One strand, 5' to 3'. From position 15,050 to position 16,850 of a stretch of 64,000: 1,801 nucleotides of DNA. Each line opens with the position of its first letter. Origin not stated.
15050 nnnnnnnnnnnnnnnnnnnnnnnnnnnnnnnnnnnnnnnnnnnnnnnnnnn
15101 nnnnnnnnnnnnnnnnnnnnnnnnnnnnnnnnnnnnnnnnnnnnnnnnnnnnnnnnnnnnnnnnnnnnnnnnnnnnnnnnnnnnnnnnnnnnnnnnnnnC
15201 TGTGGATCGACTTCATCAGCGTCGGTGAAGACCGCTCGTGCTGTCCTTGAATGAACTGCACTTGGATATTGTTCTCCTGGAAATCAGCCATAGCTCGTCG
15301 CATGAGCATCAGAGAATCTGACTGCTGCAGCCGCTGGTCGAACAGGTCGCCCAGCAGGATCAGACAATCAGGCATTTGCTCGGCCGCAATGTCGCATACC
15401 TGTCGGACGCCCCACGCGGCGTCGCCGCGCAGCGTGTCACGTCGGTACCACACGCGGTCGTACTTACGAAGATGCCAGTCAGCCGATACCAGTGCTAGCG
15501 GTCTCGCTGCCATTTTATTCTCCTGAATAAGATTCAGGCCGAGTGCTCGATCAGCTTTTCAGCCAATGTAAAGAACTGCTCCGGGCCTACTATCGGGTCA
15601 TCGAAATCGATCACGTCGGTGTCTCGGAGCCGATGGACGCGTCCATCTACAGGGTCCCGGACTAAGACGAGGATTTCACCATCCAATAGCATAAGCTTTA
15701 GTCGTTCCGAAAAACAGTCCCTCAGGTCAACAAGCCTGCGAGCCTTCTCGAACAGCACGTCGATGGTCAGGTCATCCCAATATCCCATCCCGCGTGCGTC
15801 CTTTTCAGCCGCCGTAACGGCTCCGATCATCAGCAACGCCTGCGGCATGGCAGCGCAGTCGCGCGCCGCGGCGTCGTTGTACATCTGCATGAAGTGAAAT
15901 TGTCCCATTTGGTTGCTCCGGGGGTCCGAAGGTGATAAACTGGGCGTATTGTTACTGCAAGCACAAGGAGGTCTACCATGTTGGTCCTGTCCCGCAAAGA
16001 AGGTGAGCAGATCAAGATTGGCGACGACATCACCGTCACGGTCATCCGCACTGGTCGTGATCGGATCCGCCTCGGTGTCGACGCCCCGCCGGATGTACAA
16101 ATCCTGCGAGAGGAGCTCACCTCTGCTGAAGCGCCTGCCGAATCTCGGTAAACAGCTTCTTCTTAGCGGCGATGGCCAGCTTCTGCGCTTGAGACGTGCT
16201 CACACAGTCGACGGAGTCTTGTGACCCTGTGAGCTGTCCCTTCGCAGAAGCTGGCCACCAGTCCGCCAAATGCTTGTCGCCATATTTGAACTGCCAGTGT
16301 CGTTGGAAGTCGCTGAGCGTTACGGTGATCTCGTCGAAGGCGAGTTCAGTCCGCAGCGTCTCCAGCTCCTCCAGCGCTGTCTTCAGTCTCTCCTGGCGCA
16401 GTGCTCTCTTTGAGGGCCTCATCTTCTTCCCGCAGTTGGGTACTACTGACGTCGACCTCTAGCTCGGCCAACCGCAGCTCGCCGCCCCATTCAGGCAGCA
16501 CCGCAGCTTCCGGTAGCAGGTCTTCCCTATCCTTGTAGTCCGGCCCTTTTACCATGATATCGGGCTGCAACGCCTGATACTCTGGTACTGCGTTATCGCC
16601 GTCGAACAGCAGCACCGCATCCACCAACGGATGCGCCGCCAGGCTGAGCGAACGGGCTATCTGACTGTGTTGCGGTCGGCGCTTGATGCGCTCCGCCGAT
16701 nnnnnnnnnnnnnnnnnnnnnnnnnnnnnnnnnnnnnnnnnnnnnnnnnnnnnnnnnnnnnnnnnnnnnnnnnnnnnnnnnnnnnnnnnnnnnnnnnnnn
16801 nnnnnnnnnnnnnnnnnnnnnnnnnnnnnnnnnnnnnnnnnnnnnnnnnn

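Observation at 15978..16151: Phage-encoded CsrA/RsmA homologue missed by the ORF track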

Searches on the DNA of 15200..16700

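Call 76: search_rna_families(source=window, start=15200, end=16700, threshold=evalue, max_evalue=1)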
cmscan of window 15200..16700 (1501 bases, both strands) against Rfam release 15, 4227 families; matches with E-value up to 1: 1.
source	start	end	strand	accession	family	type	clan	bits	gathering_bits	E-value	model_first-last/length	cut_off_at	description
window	16162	16270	-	RF04104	MIR918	Gene; miRNA;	-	20.3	268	0.7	1-265/265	no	MIR918 microRNA precursor family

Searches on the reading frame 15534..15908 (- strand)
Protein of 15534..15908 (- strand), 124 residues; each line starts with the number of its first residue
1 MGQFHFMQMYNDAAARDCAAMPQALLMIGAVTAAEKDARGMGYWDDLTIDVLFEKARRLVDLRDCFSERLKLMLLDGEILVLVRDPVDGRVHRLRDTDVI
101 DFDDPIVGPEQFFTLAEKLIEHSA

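Call 3: search_protein_families(library=pfam, proteins=[window:15534-15908:-], max_evalue=0.01)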
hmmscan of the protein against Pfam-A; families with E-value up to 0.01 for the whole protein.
window:15534-15908:- (124 aa): 0 families

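Call 5: search_protein_families(library=phrogs, proteins=[window:15534-15908:-], max_evalue=0.01)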
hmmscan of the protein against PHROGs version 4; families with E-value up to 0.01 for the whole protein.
window:15534-15908:- (124 aa): 0 families

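Call 56: search_protein_families(library=ncbifam, proteins=[window:15534-15908:-], max_evalue=0.001)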
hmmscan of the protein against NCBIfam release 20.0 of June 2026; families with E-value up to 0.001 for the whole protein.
window:15534-15908:- (124 aa): 0 families

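Call 57: search_protein_families(library=padloc, proteins=[window:15534-15908:-], max_evalue=0.01)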
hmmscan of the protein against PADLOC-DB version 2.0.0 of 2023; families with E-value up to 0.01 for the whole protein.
window:15534-15908:- (124 aa): 0 families
